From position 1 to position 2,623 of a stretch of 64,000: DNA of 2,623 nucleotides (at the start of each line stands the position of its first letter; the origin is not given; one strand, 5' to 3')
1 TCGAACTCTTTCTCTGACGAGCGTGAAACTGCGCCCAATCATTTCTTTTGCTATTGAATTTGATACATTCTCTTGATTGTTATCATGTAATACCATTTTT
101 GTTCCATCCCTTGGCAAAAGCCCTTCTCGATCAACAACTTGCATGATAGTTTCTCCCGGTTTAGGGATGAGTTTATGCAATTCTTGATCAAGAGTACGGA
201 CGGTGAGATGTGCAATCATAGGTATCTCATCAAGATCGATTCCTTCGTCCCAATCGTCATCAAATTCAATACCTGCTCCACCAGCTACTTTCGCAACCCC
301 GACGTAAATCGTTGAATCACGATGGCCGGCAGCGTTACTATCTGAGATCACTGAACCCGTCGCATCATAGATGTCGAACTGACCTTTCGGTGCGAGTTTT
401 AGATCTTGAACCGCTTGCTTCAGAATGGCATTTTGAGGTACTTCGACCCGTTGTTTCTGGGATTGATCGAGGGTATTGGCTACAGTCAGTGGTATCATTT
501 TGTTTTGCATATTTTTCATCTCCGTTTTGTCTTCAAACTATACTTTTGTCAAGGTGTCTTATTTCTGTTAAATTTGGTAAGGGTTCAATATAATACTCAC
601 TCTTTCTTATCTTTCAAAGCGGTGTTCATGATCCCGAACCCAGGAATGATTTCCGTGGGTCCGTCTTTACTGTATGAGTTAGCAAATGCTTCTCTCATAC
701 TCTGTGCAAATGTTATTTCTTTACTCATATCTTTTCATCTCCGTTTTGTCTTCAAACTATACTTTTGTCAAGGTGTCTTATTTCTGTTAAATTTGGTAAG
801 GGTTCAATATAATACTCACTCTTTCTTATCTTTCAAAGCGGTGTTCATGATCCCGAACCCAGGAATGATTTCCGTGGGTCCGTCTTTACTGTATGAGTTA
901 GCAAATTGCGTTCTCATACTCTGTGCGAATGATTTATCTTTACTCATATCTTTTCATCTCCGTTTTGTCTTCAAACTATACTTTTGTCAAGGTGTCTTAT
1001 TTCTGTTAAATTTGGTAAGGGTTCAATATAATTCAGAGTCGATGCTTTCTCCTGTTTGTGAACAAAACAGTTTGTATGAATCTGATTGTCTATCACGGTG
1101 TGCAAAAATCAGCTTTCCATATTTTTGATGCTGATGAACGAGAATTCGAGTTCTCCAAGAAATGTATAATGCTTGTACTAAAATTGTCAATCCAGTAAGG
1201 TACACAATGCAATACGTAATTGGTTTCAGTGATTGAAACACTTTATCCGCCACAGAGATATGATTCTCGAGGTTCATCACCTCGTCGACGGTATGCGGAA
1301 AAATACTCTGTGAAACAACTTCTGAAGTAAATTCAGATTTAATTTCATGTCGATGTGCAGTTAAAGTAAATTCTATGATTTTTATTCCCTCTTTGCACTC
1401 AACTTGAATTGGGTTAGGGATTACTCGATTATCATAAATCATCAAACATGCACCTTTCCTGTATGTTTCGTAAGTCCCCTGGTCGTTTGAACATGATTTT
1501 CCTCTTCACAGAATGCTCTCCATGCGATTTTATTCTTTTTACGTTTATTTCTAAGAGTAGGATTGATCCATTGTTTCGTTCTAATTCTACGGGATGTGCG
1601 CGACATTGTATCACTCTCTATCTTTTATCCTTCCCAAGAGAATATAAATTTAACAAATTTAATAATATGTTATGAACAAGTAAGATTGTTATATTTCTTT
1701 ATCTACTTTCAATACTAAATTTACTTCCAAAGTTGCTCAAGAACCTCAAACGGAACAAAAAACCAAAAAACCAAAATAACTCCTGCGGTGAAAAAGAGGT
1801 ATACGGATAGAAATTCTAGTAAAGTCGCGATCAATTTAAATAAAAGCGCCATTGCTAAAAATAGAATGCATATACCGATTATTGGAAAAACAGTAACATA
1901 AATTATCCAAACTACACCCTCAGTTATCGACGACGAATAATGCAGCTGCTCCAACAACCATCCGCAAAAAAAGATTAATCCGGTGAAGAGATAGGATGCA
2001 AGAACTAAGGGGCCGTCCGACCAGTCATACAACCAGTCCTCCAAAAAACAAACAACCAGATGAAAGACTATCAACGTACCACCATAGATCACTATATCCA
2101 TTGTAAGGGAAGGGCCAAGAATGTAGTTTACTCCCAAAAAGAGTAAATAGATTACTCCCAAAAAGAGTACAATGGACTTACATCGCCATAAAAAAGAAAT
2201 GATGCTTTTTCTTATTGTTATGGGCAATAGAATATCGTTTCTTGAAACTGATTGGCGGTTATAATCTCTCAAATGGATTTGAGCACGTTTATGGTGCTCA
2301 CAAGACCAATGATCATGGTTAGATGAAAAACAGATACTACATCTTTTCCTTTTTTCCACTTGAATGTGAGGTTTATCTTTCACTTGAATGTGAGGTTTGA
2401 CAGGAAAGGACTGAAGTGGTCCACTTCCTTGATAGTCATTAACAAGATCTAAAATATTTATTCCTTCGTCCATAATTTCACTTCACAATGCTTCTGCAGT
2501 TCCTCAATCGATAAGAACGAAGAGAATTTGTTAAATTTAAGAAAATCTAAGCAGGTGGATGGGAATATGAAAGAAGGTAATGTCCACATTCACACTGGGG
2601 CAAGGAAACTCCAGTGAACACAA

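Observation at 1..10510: Ubiquitin-like conjugation cassette with two fused-tandem E1s, duplicated E2, a dedicated Cdc48-type unfoldase and Gly/Gly-Gly beta-grasp candidates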

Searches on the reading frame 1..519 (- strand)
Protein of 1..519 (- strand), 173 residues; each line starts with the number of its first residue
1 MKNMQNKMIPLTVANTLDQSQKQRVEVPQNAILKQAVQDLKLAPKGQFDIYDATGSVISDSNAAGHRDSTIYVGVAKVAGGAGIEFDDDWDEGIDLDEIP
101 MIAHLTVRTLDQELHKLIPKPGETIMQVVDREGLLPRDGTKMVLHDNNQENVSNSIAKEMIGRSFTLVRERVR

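Call 26: search_protein_families(library=pfam, proteins=[window:1-519:-], max_evalue=1)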
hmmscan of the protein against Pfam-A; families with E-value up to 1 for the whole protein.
window:1-519:- (173 aa): 0 families

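Call 38: find_homologous_proteins(query=window:1-519:-, max_evalue=0.01)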
Query window:1-519:- (173 aa): 47 proteins with E <= 0.01 among 115 candidates.
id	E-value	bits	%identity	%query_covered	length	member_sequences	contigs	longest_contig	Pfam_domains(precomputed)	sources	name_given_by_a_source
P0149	1.6e-71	257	73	98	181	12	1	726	-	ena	-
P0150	1.6e-66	241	68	98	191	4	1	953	-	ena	-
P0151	5.0e-37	145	89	47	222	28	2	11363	-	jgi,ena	-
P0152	2.5e-36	143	88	47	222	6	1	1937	-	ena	-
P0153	7.3e-35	138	84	47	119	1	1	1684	-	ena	-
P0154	3.0e-34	136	84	47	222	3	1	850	-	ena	-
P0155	2.4e-33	133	84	46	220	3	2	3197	-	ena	-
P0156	2.6e-32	130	46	95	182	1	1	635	-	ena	-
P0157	4.5e-30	123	44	87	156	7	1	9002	-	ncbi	ncbi:MAG: hypothetical protein ACPGJT_05495, partial [Candidatus Poseidoniaceae archaeon]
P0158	7.2e-29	119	76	46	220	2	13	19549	-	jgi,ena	-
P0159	3.7e-27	113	63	46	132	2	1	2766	-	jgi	jgi:hypothetical protein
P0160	1.1e-26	112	59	61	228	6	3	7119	-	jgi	jgi:hypothetical protein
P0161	1.6e-26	111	53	66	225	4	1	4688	-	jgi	-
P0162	6.0e-26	109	75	46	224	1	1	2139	-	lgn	-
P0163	2.1e-25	107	63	50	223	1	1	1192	-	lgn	-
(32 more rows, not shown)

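Call 41: find_encoding_contigs(protein=P0151, flank=10000, max_places=3)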
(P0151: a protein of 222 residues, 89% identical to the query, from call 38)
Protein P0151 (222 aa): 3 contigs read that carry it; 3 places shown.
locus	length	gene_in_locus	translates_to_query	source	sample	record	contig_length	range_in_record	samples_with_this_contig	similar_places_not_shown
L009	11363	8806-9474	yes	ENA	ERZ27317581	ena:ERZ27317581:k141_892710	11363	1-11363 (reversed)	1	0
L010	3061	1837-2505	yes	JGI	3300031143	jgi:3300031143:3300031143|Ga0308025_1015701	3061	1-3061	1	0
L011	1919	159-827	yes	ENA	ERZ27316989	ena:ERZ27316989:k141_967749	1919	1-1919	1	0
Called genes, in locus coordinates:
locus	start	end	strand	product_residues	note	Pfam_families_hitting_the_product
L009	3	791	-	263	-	?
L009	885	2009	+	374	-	-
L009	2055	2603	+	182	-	-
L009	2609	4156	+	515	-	PF00899:ThiF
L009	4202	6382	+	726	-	PF06068:TIP49 (faint), PF01695:IstB_IS21 (faint), PF05496:RuvB_N (weak), PF13191:AAA_16 (weak), PF13401:AAA_22 (weak), PF00004:AAA, PF17862:AAA_lid_3, PF00004:AAA, +11 more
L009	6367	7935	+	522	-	PF00899:ThiF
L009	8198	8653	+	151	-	-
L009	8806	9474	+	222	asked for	-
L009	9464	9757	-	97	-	-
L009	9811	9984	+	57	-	-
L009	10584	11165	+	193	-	-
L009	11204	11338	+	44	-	-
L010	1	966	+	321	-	?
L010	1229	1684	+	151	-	-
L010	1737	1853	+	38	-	-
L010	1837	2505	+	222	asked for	-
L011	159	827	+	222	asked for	-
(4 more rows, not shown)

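Call 50: search_protein_families(library=padloc, proteins=[P0151], max_evalue=0.1)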
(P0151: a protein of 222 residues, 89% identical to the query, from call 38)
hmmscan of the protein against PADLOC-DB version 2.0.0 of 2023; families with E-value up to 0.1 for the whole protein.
P0151 (222 aa): 0 families

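Call 51: search_protein_families(library=ncbifam, proteins=[P0151], max_evalue=0.1)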
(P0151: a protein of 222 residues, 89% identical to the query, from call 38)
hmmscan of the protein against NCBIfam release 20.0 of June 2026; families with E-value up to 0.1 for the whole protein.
P0151 (222 aa): 0 families

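Call 52: predict_structure(alignment_id=A4)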
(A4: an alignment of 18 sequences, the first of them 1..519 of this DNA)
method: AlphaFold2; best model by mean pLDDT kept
length: 173 residues; sequences in the alignment: 18
mean_pLDDT: 79.3   pTM: 0.42
mean pLDDT of the five models: 79.3, 76.8, 76.5, 76.0, 75.9
residues with pLDDT >= 90: 56; 70-90: 79; 50-70: 11; < 50: 27
segments of 3 or more residues with pLDDT < 50: 1-4, 78-100
pLDDT, mean of each block of 10 residues (from residue 1): 64 76 85 87 80 84 88 65 38 44 83 92 95 92 93 94 92 70
secondary structure, 60 per line:
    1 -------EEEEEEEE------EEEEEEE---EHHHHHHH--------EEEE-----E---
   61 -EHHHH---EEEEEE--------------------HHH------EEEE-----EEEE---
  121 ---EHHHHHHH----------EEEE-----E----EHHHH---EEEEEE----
elements in order: E8-15 E22-28 H33-39 E48-51 H63-66 E70-75 E105-108 E114-117 H125-131 E142-145 H157-160 E164-169

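Call 54: fold_search(model_id=the predicted structure, library=pdb)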
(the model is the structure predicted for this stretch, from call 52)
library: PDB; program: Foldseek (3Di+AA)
matches with E <= 10: 1474; with E <= 0.001: 86
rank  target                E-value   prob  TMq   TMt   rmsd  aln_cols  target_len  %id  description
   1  7yui_A                3.0e-08  1.00  0.34  0.24   7.3       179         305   18  Crystal structure of HOIL-1L(195-423) in complex with the linear tetra-ubiquitin (released 2023-08-30)
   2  5b83_A                3.0e-08  1.00  0.32  0.19  14.5       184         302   19  Crystal structure of Optineurin UBAN in complex with linear ubiquitin (released 2016-09-07)
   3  6kbe_G                5.1e-08  1.00  0.31  0.35  12.6       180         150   18  Structure of Deubiquitinase (released 2020-06-24)
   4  7eb9_A                7.8e-08  1.00  0.32  0.20  14.2       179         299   17  The structure of the A20-binding inhibitor of NF-kB 1 in complex with tetra-ubiquitin (released 2021-07-21)
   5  6n5m_A                7.8e-08  1.00  0.32  0.36  14.1       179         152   18  Crystal structure of ABIN-1 UBAN in complex with one M1-linked di-ubiquitin (released 2019-07-17)
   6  5b83_D                8.2e-08  1.00  0.30  0.19  13.5       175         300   17  Crystal structure of Optineurin UBAN in complex with linear ubiquitin (released 2016-09-07)
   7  5vix                  1.1e-07  1.00  0.35  0.38   7.8       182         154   18  Crystal structure of Polyubiquitin with 3 ub domains, domains 1 and 2, from Naegleria fowleri ATCC 30863 (released 2017-05-24)
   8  8t48_A                1.2e-07  1.00  0.32  0.35  10.7       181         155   18  The N4BP1 CUE-like domain in complex with linear di-Ubiquitin (released 2024-03-13)
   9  2zvn_C                1.6e-07  1.00  0.30  0.35  13.7       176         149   19  NEMO CoZi domain incomplex with diubiquitin in P212121 space group (released 2009-03-24)
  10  6njd_A                2.0e-07  1.00  0.30  0.33  14.4       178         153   16  Crystal structure of RavD (residues 1-200) from Legionella pneumophila (strain Corby) complexed with Met-1 linked di-u (released 2019-05-22)
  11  2w9n                  2.3e-07  1.00  0.32  0.36  12.8       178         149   17  crystal structure of linear di-ubiquitin (released 2009-04-28)
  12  4ksl_C                2.6e-07  1.00  0.31  0.35  14.6       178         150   17  Gumby/Fam105B in complex with linear di-ubiquitin (released 2013-06-05)
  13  7eao_A                2.7e-07  1.00  0.31  0.25  13.8       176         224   16  The structure of the A20-binding inhibitor of NF-kB 1 in complex with tri-ubiquitin (released 2021-07-21)
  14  3u30_A                2.7e-07  1.00  0.35  0.39  11.4       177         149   18  Crystal structure of a linear-specific Ubiquitin fab bound to linear ubiquitin (released 2012-01-18)
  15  2zvn_A                4.2e-07  1.00  0.30  0.34  15.4       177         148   17  NEMO CoZi domain incomplex with diubiquitin in P212121 space group (released 2009-03-24)
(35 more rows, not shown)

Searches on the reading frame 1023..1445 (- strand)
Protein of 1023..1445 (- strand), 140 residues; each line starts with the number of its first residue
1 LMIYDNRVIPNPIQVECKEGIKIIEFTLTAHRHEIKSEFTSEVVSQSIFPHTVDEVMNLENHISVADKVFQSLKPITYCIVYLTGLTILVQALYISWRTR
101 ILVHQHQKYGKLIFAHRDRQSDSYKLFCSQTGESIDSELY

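Call 3: search_protein_families(library=pfam, proteins=[window:1023-1445:-], max_evalue=1)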
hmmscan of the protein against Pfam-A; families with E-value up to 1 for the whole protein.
window:1023-1445:- (140 aa): 0 families

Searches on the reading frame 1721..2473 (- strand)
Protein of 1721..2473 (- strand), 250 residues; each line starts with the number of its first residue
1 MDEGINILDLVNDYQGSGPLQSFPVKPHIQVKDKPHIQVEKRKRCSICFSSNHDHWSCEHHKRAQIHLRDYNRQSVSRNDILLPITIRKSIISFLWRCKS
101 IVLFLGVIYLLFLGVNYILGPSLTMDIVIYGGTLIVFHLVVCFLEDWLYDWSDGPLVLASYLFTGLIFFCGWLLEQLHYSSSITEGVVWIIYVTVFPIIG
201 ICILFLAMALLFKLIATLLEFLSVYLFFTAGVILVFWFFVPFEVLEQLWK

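Call 3: search_protein_families(library=pfam, proteins=[window:1721-2473:-], max_evalue=1)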
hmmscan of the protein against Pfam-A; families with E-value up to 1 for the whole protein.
window:1721-2473:- (250 aa): 1 family
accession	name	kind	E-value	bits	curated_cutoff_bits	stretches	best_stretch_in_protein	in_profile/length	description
PF16165.10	Ferlin_C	-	0.45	10.9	29.4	1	57-113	83-137/154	Ferlin C-terminus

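Call 50: search_protein_families(library=padloc, proteins=[window:1721-2473:-], max_evalue=0.1)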
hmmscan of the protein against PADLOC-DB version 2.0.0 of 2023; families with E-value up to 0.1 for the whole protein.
window:1721-2473:- (250 aa): 0 families

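Call 51: search_protein_families(library=ncbifam, proteins=[window:1721-2473:-], max_evalue=0.1)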
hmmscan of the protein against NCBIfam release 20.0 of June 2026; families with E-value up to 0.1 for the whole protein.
window:1721-2473:- (250 aa): 0 families
